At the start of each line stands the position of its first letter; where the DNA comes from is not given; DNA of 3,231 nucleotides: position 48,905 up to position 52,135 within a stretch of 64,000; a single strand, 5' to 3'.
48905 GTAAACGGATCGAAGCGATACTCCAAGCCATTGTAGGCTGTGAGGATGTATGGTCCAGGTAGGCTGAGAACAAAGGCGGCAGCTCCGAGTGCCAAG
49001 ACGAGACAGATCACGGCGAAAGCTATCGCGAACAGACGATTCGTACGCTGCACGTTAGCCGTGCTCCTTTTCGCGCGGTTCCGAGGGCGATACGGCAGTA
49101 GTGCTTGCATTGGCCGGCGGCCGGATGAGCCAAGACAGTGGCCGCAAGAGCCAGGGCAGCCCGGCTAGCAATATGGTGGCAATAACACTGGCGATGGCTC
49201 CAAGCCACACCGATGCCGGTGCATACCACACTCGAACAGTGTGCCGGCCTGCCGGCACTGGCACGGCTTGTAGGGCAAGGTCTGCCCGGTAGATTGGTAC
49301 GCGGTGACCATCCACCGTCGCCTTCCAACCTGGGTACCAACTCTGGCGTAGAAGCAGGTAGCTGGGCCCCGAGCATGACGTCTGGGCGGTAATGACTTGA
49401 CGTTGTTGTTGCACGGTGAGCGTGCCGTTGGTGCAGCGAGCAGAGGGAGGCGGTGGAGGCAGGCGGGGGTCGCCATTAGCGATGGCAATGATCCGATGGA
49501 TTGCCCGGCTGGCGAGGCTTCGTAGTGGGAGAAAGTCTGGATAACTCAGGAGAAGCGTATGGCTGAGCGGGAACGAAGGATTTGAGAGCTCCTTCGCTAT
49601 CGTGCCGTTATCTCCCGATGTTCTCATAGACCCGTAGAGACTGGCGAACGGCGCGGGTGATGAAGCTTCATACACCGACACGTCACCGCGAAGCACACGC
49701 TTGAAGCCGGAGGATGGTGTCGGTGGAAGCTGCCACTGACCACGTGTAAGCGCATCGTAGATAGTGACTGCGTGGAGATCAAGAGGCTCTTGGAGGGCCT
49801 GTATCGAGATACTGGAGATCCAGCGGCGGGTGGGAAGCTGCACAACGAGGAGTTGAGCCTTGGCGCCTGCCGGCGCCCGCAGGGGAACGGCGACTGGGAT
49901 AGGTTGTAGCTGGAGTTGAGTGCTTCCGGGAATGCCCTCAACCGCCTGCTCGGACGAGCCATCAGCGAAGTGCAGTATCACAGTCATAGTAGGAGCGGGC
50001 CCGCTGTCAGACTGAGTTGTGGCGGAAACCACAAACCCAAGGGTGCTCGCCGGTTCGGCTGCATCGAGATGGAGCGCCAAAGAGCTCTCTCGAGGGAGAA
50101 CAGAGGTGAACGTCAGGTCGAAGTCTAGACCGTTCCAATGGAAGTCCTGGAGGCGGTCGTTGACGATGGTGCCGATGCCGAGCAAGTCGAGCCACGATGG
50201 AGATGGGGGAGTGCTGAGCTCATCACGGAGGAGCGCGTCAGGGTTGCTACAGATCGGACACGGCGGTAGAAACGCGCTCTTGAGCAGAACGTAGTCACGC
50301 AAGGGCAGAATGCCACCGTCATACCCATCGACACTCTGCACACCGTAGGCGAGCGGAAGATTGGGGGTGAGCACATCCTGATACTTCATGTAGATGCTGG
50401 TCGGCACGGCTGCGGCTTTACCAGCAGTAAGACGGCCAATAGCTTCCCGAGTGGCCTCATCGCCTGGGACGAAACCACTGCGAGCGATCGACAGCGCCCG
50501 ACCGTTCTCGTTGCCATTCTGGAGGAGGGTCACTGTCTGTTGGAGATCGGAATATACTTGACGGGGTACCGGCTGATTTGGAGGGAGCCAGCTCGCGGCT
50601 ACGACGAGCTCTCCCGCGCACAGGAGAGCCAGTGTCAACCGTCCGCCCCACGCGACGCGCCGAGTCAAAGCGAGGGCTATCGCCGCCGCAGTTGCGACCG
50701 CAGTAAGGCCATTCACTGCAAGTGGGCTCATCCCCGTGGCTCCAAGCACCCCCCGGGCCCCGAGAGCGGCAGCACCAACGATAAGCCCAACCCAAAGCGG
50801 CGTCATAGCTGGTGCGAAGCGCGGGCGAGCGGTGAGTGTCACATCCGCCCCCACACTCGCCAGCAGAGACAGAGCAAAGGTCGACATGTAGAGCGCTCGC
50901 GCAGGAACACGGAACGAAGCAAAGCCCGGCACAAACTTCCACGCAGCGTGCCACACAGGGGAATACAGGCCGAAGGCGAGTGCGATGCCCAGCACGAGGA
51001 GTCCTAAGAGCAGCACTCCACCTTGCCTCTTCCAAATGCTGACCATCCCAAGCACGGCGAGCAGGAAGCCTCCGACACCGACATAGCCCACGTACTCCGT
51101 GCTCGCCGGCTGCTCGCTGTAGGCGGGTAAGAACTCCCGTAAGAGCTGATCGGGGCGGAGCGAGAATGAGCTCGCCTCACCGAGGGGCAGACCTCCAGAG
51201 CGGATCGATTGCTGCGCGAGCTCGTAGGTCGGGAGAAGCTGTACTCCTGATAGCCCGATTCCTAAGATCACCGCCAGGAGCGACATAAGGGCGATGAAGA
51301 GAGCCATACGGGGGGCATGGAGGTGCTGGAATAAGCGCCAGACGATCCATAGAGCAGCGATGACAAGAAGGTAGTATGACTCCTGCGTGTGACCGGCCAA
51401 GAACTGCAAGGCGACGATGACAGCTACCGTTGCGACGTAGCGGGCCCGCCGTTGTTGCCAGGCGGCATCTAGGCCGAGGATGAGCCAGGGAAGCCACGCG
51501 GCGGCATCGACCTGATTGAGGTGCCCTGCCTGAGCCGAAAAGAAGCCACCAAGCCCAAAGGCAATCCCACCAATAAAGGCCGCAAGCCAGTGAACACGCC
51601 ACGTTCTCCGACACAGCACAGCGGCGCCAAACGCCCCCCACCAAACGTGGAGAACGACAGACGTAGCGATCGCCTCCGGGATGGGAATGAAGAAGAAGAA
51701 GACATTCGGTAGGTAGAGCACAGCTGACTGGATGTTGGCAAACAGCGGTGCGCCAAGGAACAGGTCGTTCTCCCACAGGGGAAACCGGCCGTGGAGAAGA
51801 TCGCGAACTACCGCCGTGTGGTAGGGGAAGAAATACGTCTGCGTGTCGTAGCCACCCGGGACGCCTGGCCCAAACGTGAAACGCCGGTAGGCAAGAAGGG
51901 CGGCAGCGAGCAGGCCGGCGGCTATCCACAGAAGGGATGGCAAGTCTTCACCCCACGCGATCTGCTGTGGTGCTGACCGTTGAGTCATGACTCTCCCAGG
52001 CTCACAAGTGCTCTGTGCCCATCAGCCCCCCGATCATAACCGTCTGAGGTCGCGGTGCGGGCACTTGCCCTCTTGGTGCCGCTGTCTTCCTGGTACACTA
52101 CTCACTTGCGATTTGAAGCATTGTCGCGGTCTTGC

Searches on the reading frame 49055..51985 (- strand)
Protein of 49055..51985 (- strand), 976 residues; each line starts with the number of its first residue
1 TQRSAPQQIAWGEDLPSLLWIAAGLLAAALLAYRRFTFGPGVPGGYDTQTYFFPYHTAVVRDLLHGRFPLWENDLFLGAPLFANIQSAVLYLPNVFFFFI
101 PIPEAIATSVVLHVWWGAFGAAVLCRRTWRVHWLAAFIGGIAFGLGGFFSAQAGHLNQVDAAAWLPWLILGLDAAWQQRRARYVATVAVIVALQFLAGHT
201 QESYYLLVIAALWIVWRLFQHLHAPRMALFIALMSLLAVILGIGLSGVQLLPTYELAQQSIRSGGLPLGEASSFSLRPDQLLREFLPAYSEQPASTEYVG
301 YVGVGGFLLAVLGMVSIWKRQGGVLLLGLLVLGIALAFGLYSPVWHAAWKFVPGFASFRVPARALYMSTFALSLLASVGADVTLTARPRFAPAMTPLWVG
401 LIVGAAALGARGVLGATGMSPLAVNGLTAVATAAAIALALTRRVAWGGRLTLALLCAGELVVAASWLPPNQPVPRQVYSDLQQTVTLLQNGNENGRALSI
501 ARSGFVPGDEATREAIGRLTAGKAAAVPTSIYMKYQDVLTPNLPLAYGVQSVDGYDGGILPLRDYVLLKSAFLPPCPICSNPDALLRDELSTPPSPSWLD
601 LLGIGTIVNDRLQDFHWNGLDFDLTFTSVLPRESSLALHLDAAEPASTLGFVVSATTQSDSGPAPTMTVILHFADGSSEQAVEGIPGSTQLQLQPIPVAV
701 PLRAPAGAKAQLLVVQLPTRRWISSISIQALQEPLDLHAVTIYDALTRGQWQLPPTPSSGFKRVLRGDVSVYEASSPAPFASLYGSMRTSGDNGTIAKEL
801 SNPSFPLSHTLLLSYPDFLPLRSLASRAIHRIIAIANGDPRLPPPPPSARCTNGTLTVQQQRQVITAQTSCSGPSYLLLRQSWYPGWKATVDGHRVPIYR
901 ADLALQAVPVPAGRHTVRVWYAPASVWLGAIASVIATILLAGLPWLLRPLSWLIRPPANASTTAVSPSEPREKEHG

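Call 77: search_protein_families(library=padloc, alignment_id=A2, max_evalue=0.00001)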
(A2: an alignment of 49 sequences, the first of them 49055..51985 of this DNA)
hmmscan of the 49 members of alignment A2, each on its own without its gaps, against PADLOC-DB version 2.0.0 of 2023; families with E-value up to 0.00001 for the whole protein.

A. member 1, window:49055-51985:- (976 aa): 0 families

B. families by the number of members that match (of 49 scanned): 42 families (the first 25 are shown)
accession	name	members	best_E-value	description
PDLC04140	mad8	2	3e-13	mads_8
PDLC04606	PDC-M37B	1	1.4e-36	-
PDLC04605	PDC-M37B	1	3.1e-33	-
PDLC03838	DolB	1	1.5e-31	-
PDLC04135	mad3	1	2.4e-30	mads_3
PDLC02503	BrxHI|BrxHII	1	3.2e-19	BrxHI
PDLC02864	DpdF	1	3.7e-16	DpdF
PDLC03960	SngC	1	4.5e-15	-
PDLC02861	DpdF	1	9.5e-15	DpdF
PDLC02870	DpdF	1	5e-13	DpdF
PDLC02865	DpdF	1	1.6e-12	DpdF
PDLC02501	BrxHI|BrxHII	1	1.1e-11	BrxHI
PDLC03928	PsyrT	1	1.2e-11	-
PDLC02980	AriA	1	4.2e-10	-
PDLC01533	Cas3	1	5.8e-10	CAS-I; effector_G3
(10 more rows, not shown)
